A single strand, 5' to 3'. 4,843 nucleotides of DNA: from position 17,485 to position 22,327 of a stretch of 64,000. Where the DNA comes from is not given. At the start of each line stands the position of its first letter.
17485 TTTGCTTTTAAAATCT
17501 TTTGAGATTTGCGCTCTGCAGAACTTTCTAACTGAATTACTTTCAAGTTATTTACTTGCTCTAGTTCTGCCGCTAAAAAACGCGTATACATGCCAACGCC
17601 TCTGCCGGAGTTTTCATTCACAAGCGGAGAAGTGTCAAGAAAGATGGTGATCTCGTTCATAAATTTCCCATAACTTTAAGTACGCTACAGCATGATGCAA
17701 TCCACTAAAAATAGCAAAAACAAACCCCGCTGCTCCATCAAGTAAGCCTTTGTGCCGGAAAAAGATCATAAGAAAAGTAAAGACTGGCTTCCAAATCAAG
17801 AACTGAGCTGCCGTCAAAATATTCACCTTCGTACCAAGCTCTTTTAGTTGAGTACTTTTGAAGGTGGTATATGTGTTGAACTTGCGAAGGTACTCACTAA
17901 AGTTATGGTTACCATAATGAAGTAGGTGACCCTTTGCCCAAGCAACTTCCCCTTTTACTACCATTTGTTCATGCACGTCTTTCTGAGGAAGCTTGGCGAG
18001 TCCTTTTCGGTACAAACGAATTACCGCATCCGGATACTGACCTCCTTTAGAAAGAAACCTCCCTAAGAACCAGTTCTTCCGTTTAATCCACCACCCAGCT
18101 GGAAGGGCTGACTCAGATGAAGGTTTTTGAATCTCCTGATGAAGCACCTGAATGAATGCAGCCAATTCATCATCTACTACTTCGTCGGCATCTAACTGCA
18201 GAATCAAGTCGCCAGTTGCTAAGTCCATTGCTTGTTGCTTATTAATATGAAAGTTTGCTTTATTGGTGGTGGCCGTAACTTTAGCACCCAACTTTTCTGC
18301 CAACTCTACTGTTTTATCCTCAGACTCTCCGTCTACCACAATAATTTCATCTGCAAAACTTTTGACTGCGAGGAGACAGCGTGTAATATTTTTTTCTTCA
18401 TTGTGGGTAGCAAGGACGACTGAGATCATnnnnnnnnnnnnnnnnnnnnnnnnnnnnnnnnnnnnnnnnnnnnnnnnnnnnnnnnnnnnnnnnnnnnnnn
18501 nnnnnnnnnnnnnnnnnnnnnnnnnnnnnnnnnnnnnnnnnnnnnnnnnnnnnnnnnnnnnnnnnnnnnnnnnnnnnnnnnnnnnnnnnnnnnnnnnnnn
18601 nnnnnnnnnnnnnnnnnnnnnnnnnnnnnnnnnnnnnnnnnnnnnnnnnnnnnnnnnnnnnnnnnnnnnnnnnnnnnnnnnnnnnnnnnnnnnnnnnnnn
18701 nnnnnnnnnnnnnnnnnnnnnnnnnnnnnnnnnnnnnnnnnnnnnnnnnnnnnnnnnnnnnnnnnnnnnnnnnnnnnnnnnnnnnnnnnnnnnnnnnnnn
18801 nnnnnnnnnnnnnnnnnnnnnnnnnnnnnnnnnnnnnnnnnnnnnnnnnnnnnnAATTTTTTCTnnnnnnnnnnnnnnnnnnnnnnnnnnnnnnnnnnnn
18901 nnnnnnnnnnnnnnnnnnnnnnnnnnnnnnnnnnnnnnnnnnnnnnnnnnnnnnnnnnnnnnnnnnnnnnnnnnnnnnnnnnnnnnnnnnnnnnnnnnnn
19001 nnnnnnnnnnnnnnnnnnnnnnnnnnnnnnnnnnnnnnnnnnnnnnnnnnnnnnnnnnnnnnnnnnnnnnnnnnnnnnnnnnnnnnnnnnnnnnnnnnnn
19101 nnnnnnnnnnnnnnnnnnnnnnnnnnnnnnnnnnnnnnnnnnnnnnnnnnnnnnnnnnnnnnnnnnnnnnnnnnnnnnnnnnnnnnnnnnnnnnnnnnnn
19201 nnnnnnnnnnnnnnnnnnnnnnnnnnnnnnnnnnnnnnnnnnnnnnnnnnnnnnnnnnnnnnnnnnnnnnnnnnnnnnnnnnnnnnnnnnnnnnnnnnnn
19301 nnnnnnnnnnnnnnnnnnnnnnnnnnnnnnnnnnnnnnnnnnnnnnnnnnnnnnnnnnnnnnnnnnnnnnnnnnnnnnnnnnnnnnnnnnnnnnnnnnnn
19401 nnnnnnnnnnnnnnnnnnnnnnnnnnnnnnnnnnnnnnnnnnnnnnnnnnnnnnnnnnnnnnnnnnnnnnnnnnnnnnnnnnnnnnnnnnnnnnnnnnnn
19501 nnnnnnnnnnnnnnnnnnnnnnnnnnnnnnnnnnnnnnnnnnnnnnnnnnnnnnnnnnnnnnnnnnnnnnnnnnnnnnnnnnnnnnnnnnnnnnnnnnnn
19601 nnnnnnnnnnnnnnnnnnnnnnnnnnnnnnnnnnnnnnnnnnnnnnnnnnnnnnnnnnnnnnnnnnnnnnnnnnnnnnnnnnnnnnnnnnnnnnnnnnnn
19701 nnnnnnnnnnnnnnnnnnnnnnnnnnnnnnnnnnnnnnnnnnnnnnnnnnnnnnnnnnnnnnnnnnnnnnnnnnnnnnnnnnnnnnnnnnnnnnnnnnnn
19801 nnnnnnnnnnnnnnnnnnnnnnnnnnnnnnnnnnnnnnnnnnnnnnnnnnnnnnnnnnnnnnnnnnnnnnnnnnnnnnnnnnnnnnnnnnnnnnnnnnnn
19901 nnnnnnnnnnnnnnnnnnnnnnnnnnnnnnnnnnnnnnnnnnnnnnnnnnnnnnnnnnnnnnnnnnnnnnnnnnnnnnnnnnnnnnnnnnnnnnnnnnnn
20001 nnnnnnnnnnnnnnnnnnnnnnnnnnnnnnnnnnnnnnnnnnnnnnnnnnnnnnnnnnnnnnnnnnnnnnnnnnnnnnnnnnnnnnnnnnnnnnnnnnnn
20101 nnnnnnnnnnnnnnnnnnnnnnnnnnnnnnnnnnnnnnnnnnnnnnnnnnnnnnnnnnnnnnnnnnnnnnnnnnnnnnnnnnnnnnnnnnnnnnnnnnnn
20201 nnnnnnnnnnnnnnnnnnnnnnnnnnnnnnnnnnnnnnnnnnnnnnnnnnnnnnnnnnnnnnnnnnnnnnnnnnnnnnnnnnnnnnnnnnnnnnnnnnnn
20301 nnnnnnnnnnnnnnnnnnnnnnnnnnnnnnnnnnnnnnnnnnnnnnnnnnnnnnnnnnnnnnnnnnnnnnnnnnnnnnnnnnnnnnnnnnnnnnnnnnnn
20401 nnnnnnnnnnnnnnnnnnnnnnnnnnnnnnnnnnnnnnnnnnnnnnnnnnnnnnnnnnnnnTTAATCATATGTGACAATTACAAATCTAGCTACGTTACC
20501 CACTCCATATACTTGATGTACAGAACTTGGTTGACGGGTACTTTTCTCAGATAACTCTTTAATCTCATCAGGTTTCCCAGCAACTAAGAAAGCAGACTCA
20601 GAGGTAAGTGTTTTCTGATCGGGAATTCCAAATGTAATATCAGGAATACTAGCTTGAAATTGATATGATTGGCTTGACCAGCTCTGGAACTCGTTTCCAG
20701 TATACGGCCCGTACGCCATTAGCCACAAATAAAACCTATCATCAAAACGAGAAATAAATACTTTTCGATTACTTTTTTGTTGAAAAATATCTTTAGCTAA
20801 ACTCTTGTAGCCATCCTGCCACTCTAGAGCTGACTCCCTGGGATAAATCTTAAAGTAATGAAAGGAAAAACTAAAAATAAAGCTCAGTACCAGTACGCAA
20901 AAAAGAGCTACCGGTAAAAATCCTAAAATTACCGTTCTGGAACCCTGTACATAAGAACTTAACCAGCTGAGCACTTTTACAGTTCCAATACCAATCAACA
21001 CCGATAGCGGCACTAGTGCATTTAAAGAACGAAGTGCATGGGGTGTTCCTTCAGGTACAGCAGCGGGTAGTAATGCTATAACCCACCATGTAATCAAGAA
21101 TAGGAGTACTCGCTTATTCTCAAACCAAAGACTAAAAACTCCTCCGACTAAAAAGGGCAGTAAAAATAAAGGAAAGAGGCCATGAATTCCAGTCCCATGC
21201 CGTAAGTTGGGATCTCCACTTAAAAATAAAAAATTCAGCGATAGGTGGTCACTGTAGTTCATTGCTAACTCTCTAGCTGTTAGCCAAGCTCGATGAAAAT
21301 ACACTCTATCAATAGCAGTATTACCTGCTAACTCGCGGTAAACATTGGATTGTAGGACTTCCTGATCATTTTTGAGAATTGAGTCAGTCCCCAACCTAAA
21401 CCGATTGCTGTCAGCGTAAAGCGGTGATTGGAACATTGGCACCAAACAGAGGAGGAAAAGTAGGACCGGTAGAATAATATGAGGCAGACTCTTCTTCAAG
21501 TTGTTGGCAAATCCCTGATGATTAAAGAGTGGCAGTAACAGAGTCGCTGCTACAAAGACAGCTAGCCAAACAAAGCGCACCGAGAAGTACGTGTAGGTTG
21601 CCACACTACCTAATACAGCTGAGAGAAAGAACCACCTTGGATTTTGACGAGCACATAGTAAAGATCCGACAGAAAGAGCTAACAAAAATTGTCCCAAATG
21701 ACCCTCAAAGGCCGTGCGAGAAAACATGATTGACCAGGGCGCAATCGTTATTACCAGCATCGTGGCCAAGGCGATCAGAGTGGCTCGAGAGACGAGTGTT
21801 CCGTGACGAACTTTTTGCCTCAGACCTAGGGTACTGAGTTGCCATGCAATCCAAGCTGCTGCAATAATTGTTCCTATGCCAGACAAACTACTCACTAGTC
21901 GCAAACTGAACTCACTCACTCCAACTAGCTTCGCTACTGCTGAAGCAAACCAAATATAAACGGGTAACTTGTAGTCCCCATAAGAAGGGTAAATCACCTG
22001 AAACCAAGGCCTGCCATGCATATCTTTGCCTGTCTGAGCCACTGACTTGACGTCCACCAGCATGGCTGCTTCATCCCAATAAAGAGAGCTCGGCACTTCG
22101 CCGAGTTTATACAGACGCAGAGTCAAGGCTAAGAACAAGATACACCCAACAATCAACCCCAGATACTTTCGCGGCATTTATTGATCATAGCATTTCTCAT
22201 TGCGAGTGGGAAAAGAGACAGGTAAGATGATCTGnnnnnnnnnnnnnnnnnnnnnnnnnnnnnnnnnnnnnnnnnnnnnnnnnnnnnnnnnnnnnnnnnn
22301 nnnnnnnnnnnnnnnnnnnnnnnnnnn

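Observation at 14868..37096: Three paralogous large membrane proteins sharing an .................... N-terminal loop motif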

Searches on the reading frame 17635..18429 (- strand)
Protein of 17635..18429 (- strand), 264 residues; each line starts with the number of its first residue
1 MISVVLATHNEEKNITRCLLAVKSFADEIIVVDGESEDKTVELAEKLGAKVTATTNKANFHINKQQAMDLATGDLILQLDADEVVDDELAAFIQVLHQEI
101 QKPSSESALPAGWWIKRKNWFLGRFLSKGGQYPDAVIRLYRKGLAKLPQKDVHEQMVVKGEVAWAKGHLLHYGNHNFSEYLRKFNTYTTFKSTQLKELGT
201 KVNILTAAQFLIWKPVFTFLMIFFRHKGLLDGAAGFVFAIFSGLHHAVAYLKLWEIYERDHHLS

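Call 10: search_protein_families(library=pfam, proteins=[window:17635-18429:-], max_evalue=0.01)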
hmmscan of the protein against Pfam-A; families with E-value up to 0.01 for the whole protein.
window:17635-18429:- (264 aa): 2 families
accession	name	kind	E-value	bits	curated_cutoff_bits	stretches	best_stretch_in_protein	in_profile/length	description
PF00535.33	Glycos_transf_2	-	7.3e-19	68.8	23.3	1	3-96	1-99/168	Glycosyl transferase family 2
PF13704.12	Glyco_tranf_2_4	-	0.00012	22.9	27.5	1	9-85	1-84/98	Glycosyl transferase family 2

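Call 79: search_protein_families(library=ncbifam, proteins=[window:17635-18429:-], max_evalue=0.001)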
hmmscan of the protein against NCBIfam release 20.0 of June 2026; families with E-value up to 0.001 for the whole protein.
window:17635-18429:- (264 aa): 9 families
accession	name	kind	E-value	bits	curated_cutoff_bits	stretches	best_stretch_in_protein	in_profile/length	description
TIGR04283.1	glyco_like_mftF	equivalog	9.1e-13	48.3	182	1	2-97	1-97/221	TIGR04283 family arsenosugar biosynthesis glycosyltransferase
TIGR04195.1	S_glycosyl_SunS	equivalog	1.7e-09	37.1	350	1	5-95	62-154/421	SunS family peptide S-glycosyltransferase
NF010496.0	PRK13915.1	equivalog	3.8e-09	36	262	1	2-82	33-126/307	glucosyl-3-phosphoglycerate synthase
TIGR04182.1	glyco_TIGR04182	equivalog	1.6e-08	34.3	325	1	2-87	2-87/293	S-layer glycoprotein N-glycosyltransferase AglJ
TIGR03937.1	PgaC_IcaA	equivalog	2.2e-06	26.9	422.3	1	1-94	46-147/407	poly-beta-1,6-N-acetyl-D-glucosamine synthase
NF050050.1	ProtGlycPglI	equivalog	5.1e-06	26.1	500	1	2-94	4-106/306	GalNAc(5)-diNAcBac-PP-undecaprenol beta-1,3-glucosyltransferase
NF041875.1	EPS_EpsD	equivalog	7.1e-06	25.6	370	1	2-93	1-100/325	exopolysaccharide biosynthesis glycosyltransferase EpsD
NF041391.1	DPhHxTase_Halo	equivalog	1.7e-05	23.9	375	1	7-95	2-92/213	dolichyl-phosphate hexose transferase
NF007482.0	PRK10073.1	equivalog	0.00014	21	423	1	2-89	8-102/334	glycosyltransferase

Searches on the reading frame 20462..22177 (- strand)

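Call 10: search_protein_families(library=pfam, proteins=[window:20462-22177:-], max_evalue=0.01)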
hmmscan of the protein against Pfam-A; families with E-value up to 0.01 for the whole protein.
window:20462-22177:- (571 aa): 0 families

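Call 76: search_protein_families(library=pfam, proteins=[window:20462-22177:-], max_evalue=5)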
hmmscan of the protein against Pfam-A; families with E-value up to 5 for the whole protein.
window:20462-22177:- (571 aa): 4 families
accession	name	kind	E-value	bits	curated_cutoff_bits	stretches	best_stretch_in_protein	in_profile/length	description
PF06409.17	NPIP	-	0.15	12.3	27.5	1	47-80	9-42/207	Nuclear pore complex interacting protein (NPIP)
PF12725.13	DUF3810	-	0.44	10.3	28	1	69-162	1-93/311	Protein of unknown function (DUF3810)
PF13231.12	PMT_2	-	0.47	11.1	26.1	1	72-247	4-156/160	Dolichyl-phosphate-mannose-protein mannosyltransferase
PF02213.21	GYF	-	0.5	10.5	25.7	1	489-505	11-27/45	GYF domain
